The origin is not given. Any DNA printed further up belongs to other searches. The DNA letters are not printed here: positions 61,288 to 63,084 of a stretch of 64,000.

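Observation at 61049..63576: Single-polypeptide fusion of a GtrB/DPM1-like GT2 to a polytopic GT-C-like membrane domain, next to GtrA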

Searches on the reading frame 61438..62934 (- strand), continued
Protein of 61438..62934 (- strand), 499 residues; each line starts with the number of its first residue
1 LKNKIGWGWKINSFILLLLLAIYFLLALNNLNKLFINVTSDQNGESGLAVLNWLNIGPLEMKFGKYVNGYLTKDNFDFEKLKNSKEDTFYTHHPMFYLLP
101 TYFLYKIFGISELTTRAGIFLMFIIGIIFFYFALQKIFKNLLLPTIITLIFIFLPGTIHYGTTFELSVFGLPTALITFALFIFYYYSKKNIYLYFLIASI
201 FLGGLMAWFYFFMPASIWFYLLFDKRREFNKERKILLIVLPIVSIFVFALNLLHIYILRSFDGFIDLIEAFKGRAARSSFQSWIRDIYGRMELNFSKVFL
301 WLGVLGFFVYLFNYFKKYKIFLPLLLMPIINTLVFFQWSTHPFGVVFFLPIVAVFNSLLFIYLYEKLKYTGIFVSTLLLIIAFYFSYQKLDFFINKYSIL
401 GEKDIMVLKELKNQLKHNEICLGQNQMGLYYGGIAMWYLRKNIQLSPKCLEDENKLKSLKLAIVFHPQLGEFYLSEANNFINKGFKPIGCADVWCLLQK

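Call 76: search_protein_families(library=pfam, proteins=[P0166, P0173, P0186, P0191, P0193, P0197, P0215, P0223, P0183, P0205], max_evalue=0.0001)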
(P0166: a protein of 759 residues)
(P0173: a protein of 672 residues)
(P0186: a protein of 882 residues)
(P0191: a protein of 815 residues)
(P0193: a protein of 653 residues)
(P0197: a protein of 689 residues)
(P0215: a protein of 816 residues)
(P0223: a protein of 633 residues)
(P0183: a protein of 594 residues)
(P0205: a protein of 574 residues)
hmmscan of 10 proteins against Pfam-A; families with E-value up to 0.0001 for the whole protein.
P0166 (759 aa): 1 family
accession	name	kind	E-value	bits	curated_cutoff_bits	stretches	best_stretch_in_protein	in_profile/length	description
PF13231.12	PMT_2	-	6.6e-19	69.1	26.1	1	77-230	2-155/160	Dolichyl-phosphate-mannose-protein mannosyltransferase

P0173 (672 aa): 3 families
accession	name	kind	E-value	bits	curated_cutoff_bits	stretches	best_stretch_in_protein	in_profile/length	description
PF13231.12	PMT_2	-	8.4e-11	42.8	26.1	1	79-238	2-156/160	Dolichyl-phosphate-mannose-protein mannosyltransferase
PF07691.17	PA14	-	5.7e-06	26.6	24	1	580-661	35-127/147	PA14 domain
PF02366.24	PMT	-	9.6e-05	22.5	22.7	1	75-240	58-230/245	Dolichyl-phosphate-mannose-protein mannosyltransferase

P0186 (882 aa): 2 families
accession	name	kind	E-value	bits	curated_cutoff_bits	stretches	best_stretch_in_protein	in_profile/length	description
PF13231.12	PMT_2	-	6.5e-13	49.6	26.1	1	109-263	1-155/160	Dolichyl-phosphate-mannose-protein mannosyltransferase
PF02366.24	PMT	-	1.2e-06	28.7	22.7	1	117-242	69-203/245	Dolichyl-phosphate-mannose-protein mannosyltransferase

P0191 (815 aa): 2 families
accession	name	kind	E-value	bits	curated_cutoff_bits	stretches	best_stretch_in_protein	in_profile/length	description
PF13385.13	Laminin_G_3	-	3.2e-30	105.7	27.6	1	629-780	2-151/151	Concanavalin A-like lectin/glucanases superfamily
PF13231.12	PMT_2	-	1.8e-15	58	26.1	1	79-236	1-156/160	Dolichyl-phosphate-mannose-protein mannosyltransferase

P0193 (653 aa): 1 family
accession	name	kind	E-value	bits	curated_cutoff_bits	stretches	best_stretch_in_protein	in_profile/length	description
PF13231.12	PMT_2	-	4.6e-16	59.9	26.1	1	73-223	1-152/160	Dolichyl-phosphate-mannose-protein mannosyltransferase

P0197 (689 aa): 3 families
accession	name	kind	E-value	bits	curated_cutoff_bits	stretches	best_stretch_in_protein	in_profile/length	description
PF13231.12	PMT_2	-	5.4e-10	40.1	26.1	1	80-224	2-145/160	Dolichyl-phosphate-mannose-protein mannosyltransferase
PF07691.17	PA14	-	1.9e-09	37.9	24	1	558-652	4-89/147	PA14 domain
PF02366.24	PMT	-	2.6e-06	27.6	22.7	1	77-225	59-212/245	Dolichyl-phosphate-mannose-protein mannosyltransferase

P0215 (816 aa): 1 family
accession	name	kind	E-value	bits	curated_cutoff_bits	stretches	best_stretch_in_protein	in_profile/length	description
PF13231.12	PMT_2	-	7.3e-14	52.7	26.1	1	86-241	1-156/160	Dolichyl-phosphate-mannose-protein mannosyltransferase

P0223 (633 aa): 1 family
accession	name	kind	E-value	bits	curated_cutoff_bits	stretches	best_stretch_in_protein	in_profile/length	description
PF13231.12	PMT_2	-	7.8e-13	49.4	26.1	1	75-227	1-155/160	Dolichyl-phosphate-mannose-protein mannosyltransferase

P0183 (594 aa): 1 family
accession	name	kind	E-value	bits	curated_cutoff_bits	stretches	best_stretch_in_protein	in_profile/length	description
PF13231.12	PMT_2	-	1.1e-16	61.9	26.1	1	56-213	1-159/160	Dolichyl-phosphate-mannose-protein mannosyltransferase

P0205 (574 aa): 1 family
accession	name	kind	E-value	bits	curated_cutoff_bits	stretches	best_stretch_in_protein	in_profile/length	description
PF13231.12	PMT_2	-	1.1e-13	52.2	26.1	1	96-238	1-145/160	Dolichyl-phosphate-mannose-protein mannosyltransferase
